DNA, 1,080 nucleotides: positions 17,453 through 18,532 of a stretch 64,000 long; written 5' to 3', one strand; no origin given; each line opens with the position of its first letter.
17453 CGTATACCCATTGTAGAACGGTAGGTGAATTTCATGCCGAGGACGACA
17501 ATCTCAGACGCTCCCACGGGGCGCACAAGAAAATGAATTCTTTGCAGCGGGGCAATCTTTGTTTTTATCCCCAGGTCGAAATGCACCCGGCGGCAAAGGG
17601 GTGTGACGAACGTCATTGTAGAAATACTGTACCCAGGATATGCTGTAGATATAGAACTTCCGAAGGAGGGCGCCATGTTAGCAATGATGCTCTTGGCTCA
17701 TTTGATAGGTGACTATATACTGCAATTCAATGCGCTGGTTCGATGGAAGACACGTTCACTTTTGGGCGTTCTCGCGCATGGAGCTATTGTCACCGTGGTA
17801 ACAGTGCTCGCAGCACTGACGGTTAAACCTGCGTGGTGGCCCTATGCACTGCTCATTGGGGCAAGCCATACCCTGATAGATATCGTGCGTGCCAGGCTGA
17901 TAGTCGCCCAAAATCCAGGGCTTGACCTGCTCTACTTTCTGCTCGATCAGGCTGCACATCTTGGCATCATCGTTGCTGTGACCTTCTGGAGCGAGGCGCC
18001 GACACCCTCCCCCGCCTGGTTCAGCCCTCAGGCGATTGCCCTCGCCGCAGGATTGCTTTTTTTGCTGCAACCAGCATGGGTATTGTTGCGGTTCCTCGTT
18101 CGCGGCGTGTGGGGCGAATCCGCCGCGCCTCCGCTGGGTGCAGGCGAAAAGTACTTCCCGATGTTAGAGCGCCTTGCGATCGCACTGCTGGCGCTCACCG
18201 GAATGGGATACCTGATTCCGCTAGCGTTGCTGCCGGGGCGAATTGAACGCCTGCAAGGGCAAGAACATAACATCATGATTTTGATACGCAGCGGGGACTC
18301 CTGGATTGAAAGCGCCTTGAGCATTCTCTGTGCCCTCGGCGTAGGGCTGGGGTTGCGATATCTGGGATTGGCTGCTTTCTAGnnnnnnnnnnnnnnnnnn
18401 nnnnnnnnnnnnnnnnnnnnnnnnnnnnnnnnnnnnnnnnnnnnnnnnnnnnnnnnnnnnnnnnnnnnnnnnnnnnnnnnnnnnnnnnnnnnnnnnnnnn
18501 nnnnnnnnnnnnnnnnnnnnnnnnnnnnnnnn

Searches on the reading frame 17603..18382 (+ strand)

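Call 68: search_protein_families(library=pfam, proteins=[window:17603-18382:+], max_evalue=0.000001)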
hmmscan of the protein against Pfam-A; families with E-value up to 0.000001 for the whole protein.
window:17603-18382:+ (259 aa): 1 family
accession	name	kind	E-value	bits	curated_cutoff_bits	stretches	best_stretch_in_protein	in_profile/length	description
PF11750.13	DUF3307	-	1.3e-18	67.7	23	1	26-130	2-111/127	Protein of unknown function (DUF3307)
